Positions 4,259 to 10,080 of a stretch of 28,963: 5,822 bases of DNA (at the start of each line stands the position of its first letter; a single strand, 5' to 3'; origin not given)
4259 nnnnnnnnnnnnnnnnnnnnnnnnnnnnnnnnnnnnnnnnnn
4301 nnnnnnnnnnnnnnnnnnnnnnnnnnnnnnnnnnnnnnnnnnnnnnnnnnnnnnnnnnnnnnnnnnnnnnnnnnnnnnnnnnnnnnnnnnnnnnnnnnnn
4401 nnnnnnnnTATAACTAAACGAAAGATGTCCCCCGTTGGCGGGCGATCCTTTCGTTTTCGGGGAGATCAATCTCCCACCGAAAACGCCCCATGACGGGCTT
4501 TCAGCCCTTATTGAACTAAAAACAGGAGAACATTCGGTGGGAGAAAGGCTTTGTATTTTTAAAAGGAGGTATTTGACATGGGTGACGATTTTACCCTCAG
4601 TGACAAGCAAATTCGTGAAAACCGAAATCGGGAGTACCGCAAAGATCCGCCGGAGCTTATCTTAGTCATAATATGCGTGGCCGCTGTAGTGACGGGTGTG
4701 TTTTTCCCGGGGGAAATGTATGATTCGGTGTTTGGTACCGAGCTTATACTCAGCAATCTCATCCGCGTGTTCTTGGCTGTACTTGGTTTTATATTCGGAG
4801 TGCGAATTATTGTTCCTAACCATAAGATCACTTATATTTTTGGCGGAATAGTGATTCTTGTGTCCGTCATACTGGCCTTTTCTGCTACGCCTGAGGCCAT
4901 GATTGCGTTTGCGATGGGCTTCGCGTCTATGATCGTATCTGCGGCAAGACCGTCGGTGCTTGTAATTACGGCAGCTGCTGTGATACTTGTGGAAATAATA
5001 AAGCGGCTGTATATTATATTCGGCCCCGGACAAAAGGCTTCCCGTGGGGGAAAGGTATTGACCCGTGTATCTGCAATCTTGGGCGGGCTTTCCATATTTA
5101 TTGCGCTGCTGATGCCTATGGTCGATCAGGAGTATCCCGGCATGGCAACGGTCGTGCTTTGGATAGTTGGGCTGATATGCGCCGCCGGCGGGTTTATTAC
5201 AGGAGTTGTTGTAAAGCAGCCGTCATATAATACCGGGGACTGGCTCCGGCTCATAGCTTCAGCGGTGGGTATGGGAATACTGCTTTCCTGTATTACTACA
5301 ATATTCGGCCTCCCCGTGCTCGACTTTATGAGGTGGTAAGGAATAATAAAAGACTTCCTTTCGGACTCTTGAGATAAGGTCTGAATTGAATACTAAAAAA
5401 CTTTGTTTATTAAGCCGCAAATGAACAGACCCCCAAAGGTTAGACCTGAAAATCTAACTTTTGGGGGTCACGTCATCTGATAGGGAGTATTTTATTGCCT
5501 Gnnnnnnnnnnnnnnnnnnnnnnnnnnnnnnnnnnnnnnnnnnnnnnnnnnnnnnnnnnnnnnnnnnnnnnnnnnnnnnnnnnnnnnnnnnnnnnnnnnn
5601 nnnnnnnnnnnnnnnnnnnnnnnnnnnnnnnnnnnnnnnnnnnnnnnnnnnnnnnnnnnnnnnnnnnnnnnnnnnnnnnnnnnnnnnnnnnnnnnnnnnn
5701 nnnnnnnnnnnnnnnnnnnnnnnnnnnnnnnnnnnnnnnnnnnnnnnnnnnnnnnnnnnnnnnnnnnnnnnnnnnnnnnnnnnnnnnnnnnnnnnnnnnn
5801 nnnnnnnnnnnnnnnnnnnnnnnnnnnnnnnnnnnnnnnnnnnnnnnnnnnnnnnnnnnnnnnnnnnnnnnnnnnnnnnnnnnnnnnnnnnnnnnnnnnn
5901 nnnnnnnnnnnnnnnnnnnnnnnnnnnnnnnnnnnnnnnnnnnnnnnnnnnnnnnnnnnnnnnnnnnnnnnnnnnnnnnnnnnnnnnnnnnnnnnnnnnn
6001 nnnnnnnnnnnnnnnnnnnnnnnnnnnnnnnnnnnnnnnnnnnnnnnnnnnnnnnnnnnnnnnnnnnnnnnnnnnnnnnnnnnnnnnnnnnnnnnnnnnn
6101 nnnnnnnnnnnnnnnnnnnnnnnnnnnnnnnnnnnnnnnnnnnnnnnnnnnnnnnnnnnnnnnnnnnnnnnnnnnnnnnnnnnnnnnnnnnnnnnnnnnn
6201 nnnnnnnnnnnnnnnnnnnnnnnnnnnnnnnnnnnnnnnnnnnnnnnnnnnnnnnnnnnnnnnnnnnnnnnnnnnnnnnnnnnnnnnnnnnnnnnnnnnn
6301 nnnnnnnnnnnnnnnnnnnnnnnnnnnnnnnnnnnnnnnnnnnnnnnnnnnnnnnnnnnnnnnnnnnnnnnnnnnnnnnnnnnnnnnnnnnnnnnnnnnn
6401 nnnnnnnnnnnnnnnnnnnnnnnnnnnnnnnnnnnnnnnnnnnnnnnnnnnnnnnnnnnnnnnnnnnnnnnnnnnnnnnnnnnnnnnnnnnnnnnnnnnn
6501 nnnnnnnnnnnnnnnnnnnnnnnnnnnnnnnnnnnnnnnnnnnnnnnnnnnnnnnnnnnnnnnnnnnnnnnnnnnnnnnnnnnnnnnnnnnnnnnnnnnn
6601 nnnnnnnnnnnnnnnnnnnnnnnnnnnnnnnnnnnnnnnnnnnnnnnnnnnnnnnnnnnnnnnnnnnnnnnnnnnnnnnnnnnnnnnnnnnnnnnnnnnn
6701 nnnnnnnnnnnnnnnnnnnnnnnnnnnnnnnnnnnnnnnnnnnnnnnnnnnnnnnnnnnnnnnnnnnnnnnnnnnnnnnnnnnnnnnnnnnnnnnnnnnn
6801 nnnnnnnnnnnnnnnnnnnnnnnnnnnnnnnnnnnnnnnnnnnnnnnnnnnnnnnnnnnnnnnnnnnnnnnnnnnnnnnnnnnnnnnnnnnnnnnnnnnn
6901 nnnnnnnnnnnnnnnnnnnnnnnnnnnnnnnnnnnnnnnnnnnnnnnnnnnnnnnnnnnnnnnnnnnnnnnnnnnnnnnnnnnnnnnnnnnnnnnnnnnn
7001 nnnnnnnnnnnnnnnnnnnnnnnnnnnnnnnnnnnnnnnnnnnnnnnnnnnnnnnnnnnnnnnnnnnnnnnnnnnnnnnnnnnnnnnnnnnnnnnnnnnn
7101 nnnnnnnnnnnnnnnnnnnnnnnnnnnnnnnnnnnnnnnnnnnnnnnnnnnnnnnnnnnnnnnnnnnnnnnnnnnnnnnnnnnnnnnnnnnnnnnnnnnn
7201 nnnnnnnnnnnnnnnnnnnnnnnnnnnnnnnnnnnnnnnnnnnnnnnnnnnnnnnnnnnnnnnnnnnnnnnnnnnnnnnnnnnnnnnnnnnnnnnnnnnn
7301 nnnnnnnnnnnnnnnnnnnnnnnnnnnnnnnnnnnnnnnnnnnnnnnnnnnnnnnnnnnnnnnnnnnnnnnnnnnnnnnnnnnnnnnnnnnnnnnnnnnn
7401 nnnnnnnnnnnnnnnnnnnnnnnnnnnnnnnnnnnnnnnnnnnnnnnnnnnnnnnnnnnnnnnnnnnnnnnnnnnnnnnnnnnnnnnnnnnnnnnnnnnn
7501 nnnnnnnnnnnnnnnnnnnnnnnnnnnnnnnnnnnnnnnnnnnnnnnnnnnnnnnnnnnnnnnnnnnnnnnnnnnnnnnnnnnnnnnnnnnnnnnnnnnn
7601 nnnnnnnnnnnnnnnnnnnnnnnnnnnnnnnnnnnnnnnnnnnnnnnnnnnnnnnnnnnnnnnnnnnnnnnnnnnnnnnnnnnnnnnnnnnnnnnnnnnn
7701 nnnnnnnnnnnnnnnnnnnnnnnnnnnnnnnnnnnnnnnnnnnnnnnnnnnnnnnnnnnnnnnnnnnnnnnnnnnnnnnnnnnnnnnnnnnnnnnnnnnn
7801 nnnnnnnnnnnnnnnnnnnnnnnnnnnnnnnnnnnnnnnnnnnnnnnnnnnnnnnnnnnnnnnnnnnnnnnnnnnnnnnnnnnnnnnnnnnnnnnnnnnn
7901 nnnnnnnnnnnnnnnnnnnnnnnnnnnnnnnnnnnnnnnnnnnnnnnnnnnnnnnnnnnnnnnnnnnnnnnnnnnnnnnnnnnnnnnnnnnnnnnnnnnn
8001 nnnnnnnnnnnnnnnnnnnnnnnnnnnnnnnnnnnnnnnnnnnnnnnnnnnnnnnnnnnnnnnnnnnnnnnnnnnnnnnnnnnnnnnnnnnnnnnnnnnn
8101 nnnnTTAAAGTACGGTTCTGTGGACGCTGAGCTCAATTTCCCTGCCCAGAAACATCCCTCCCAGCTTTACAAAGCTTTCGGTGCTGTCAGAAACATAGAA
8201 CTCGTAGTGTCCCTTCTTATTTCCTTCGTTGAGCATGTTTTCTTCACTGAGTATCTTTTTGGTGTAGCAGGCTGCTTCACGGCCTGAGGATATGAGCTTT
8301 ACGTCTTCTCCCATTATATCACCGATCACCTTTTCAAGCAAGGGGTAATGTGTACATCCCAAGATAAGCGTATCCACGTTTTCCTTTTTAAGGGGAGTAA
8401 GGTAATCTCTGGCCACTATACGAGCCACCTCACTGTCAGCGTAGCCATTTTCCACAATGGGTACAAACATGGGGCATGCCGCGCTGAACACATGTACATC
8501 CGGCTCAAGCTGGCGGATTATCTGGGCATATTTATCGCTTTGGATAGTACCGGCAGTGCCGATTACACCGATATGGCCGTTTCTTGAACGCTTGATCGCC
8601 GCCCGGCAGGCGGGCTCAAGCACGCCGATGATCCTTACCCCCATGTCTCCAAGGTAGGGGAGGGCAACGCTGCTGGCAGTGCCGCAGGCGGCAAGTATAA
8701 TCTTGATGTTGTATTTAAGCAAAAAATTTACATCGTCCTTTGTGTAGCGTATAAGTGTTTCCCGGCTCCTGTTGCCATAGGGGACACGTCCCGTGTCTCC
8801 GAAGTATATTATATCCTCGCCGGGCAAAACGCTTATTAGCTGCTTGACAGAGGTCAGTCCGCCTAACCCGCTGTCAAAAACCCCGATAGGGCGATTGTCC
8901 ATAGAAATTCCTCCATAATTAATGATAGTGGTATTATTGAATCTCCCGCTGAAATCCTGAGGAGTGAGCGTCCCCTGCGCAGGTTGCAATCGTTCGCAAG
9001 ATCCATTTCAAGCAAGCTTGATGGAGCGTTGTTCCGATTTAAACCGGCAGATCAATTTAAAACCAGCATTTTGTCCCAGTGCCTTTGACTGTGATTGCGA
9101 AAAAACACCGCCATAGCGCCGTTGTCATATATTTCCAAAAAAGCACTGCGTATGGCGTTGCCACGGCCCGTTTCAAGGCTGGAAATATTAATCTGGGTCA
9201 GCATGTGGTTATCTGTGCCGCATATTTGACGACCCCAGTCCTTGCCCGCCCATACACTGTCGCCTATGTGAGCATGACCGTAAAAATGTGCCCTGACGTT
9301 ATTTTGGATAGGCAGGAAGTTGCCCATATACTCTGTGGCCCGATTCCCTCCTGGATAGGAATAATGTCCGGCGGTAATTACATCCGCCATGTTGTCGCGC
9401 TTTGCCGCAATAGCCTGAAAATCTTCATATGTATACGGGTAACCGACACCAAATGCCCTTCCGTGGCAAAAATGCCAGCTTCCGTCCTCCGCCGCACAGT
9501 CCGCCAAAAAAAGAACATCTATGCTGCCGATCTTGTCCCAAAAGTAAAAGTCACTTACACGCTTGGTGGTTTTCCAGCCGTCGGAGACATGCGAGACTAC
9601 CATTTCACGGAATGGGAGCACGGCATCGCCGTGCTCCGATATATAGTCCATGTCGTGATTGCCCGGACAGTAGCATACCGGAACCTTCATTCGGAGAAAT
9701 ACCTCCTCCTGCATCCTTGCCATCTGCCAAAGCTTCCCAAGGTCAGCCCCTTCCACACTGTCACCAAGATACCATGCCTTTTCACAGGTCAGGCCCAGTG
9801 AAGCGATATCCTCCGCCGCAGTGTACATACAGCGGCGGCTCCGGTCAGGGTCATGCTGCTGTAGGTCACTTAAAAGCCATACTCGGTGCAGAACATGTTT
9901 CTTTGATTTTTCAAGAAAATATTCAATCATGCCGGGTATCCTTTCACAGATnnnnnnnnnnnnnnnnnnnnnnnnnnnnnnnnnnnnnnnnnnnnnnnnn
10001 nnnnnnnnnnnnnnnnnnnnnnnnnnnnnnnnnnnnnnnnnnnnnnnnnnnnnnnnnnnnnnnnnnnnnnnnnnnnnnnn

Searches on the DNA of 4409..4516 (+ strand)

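Call 39: build_rna_model(alignment_id=A7)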
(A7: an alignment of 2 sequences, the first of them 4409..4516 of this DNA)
Model R1 built from alignment A7 (2 sequences, 119 columns); structure: RNAalifold consensus.
model positions 119; base pairs 26; branch points 2; effective number of sequences 1.11; information 0.591 bits per position. Calibrated on 0.2 Mb of random sequence (short: E-values are rough).
structure used (alignment columns):
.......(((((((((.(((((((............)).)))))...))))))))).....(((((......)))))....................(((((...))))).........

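Call 40: search_with_rna_model(model_id=R1, sources=[window, L001, L002, L003, L004, L005, L006, L007, L008], max_evalue=10, filters=off, show_alignments=4)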
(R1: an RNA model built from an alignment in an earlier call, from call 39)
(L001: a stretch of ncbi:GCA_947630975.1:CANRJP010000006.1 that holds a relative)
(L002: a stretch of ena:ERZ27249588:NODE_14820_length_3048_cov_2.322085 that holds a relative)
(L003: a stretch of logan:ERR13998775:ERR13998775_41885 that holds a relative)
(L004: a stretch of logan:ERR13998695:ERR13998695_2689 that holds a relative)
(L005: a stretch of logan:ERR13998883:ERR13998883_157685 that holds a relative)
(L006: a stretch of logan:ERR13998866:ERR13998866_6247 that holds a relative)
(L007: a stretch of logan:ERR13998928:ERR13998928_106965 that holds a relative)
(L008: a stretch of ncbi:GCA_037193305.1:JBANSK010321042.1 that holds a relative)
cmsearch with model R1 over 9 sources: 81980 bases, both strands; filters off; matches with E-value up to 10: 24.
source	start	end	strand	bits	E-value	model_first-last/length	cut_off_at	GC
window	25391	25502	+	134.3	3.4e-29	1-119/119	no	0.45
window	4409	4516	+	127.1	1.6e-27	1-119/119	no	0.52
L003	1080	1189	-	14.2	0.38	1-119/119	no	0.45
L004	171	280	-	14.2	0.38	1-119/119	no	0.45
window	8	78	+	13.8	0.46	1-119/119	no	0.28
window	17251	17369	-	11.7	1.5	1-119/119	no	0.34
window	11505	11549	+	11.4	1.7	1-119/119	no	0.4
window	1523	1639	-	11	2.1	1-119/119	no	0.38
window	19530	19610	-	10.6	2.6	1-119/119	no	0.43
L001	13443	13561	-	10.1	3.4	1-119/119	no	0.44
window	17308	17421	+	9.6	4.5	1-119/119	no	0.48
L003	5572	5652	+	9.6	4.5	1-119/119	no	0.31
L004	4663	4743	+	9.6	4.5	1-119/119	no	0.31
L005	1965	2045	+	9.6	4.5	1-119/119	no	0.31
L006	591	671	+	9.6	4.5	1-119/119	no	0.31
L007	966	1046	+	9.6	4.5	1-119/119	no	0.31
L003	185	275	+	9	6.1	1-119/119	no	0.4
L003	3178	3227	-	8.8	6.7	8-56/119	no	0.62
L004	2269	2318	-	8.8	6.7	8-56/119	no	0.62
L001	9295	9372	-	8.7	7.4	1-119/119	no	0.27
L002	1625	1702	-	8.7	7.4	1-119/119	no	0.27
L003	9093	9188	+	8.3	9.1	1-119/119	no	0.38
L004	8183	8278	+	8.3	9.1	1-119/119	no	0.38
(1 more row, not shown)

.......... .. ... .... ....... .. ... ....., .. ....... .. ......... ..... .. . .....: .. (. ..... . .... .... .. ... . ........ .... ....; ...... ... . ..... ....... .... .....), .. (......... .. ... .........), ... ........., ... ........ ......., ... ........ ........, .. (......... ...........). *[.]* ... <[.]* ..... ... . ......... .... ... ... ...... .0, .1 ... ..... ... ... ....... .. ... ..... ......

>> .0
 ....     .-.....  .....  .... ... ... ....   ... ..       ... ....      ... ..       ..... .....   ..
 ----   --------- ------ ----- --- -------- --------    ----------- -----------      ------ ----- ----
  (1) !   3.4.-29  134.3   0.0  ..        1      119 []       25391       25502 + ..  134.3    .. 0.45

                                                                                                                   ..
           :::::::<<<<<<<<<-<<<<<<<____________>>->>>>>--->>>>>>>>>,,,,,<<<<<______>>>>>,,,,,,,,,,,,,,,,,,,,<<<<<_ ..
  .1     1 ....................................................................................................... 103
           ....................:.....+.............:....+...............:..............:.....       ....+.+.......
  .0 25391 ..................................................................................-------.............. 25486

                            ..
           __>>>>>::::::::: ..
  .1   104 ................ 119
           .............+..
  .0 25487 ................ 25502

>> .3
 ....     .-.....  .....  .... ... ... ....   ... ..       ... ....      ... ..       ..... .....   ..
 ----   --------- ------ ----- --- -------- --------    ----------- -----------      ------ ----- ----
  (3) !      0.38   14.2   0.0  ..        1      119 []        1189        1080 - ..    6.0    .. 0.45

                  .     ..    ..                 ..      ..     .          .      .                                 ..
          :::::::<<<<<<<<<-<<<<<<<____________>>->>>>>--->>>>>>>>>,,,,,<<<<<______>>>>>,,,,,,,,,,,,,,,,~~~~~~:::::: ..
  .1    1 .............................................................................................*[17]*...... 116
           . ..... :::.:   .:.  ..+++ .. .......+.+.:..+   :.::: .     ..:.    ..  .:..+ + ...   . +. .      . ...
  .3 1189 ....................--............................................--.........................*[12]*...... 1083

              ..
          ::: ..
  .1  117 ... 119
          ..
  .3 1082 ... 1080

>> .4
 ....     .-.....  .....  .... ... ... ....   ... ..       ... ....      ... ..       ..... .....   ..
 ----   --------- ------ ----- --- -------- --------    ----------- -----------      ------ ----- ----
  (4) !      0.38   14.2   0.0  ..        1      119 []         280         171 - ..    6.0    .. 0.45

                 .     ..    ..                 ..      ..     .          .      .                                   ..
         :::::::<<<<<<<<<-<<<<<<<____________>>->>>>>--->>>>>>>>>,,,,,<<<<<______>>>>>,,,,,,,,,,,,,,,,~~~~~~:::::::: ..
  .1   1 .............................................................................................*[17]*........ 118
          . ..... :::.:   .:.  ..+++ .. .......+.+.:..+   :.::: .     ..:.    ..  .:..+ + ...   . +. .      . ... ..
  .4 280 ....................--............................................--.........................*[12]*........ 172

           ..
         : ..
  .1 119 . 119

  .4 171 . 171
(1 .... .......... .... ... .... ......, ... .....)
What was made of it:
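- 4409..4517 (+): Element copy 1, inserted at or after the stop codon of the CpsB-like gene (TAA 4415-4417). Model score 127 bits (call 40).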

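Call 55: search_with_rna_model(model_id=R1, sources=[L013, L014, L015, L016, L017], max_evalue=1, filters=off)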
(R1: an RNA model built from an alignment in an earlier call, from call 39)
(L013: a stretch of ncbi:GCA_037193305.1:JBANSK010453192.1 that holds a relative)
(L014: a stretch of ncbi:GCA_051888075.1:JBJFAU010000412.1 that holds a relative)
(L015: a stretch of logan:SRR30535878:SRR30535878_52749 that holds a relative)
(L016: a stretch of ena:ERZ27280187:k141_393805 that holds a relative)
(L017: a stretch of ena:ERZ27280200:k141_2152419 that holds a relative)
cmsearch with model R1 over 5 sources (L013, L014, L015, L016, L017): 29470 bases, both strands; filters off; matches with E-value up to 1: 2.
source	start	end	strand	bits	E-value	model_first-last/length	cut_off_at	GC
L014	5411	5491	-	12.5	0.35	1-119/119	no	0.53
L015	635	674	-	12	0.44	12-52/119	no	0.68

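Call 82: search_with_rna_model(model_id=R1, sources=[L018, L019, L020], max_evalue=5, filters=off)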
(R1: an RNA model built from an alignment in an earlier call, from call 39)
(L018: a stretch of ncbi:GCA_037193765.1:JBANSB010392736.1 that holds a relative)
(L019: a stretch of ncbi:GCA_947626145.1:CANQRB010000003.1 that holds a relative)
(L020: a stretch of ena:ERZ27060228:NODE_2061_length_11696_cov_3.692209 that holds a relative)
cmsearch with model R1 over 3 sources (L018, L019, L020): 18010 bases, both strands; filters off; matches with E-value up to 5: 5.
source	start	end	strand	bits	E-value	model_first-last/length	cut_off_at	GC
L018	49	137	-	8.4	1.9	1-119/119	no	0.35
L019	3139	3240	+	7.6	2.8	1-119/119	no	0.58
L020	3139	3240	+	7.6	2.8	1-119/119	no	0.58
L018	1158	1264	-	7.6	2.9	1-119/119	no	0.35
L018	3419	3490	+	7.5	3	1-119/119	no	0.46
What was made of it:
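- On Conserved cis-regulatory leader RNA / riboswitch: The model finds nothing in 19 related loci (calls 40, 55, 82).
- Checked: A covariance model built from the two copies scores them 134 and 127 bits, and nothing else in the window or in 19 related loci (L001-L008, L013-L020) exceeds 14 bits (calls 40, 55, 82).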

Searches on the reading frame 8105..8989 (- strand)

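Call 59: search_protein_families(library=pfam, proteins=[window:8105-8989:-], max_evalue=0.001)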
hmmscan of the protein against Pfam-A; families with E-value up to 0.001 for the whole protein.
window:8105-8989:- (294 aa): 1 family
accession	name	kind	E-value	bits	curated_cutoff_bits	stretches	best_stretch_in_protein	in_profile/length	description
PF01177.27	Asp_Glu_race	-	3.3e-11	43.8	31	1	94-239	67-207/211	Asp/Glu/Hydantoin racemase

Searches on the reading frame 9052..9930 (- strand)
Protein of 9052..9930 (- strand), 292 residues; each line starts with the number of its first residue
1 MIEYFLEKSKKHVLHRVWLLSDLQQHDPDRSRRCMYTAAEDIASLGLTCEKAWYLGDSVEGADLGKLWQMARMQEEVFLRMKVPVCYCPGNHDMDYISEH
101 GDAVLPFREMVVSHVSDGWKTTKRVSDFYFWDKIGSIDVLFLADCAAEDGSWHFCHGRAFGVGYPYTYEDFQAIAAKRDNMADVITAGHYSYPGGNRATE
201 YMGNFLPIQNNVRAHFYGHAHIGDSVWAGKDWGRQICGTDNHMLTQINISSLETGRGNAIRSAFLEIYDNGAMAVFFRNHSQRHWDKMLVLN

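Call 59: search_protein_families(library=pfam, proteins=[window:9052-9930:-], max_evalue=0.001)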
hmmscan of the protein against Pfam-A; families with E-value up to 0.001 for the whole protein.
window:9052-9930:- (292 aa): 1 family
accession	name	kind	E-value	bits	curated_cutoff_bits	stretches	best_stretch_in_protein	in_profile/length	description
PF00149.33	Metallophos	-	1.5e-06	29.2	21.5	1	16-222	2-190/191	Calcineurin-like phosphoesterase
